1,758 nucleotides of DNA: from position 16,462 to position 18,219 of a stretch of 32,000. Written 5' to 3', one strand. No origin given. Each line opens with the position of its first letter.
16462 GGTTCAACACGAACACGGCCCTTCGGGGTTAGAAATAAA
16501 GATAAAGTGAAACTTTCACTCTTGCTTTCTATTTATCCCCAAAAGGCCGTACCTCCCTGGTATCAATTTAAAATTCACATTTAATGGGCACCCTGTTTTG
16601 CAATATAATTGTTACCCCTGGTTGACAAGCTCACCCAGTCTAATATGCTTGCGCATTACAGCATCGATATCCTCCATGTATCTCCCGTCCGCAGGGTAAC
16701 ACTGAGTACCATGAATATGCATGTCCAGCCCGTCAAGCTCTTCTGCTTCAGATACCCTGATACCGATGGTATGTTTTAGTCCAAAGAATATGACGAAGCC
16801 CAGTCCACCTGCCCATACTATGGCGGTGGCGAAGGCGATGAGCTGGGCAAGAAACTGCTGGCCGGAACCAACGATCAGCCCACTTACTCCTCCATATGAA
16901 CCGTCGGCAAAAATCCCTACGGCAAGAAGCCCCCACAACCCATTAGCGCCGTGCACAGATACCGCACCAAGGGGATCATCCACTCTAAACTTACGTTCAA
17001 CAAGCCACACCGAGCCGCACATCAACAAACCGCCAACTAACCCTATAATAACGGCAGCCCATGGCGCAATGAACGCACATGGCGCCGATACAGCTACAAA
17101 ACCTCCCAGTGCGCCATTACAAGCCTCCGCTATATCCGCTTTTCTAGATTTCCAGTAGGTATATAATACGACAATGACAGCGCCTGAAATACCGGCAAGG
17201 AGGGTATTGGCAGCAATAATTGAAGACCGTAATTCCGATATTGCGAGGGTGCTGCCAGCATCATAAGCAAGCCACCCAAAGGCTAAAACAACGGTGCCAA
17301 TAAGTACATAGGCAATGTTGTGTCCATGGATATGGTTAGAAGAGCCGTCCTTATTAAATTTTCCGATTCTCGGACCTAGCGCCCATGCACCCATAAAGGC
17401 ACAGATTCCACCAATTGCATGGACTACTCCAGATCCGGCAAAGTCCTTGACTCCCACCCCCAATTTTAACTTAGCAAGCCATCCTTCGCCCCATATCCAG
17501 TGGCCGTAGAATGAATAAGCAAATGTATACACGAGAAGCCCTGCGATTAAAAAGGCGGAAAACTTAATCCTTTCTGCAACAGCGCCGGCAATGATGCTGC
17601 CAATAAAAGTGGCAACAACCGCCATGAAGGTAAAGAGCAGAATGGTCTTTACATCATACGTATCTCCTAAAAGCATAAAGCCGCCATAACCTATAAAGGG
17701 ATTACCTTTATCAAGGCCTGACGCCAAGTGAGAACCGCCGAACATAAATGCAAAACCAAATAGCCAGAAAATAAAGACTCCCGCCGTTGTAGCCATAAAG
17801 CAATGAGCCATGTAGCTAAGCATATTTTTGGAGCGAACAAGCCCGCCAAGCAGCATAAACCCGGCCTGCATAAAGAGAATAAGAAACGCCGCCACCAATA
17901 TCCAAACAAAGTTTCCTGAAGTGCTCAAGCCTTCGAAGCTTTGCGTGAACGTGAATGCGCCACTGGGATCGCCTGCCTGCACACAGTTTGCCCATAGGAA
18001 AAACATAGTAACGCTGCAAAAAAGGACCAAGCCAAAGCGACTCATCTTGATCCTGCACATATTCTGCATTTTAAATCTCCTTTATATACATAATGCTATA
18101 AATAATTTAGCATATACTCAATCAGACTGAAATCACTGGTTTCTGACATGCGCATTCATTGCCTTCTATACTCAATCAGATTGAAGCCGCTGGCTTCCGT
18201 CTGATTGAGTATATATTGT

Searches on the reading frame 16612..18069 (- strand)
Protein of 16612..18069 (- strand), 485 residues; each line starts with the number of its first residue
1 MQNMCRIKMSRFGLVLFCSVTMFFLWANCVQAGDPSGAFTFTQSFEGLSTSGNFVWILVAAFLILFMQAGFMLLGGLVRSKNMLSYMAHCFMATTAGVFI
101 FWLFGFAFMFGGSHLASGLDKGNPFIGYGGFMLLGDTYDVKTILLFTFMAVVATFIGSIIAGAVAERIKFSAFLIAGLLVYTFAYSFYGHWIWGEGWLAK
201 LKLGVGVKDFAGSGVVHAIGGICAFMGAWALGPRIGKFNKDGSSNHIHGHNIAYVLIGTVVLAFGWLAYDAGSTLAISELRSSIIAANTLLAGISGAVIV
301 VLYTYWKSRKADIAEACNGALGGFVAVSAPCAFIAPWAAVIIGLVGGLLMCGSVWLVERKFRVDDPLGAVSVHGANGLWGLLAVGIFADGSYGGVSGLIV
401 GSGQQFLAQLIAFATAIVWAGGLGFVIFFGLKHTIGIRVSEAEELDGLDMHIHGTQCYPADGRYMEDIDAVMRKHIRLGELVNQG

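Call 3: search_protein_families(library=pfam, proteins=[window:16612-18069:-], max_evalue=0.1)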
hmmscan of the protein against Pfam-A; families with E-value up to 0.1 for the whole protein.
window:16612-18069:- (485 aa): 1 family
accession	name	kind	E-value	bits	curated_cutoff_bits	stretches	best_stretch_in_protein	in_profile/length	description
PF00909.26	Ammonium_transp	-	4.7e-106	355.3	23.2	1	55-458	1-399/399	Ammonium Transporter Family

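Call 6: search_protein_families(library=ncbifam, proteins=[window:16612-18069:-], max_evalue=0.1)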
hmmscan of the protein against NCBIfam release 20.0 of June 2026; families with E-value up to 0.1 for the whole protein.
window:16612-18069:- (485 aa): 3 families
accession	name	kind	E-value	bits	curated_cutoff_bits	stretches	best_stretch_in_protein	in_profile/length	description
TIGR00836.1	amt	subfamily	1e-110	370.5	343.3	1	53-458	1-406/406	ammonium transporter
TIGR03644.1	marine_trans_1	hypoth_equivalog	3.5e-74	250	514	1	55-459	6-402/404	probable ammonium transporter, marine subtype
NF007947.0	PRK10666.1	equivalog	1.5e-55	188.8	657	1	55-458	33-426/428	ammonium transporter AmtB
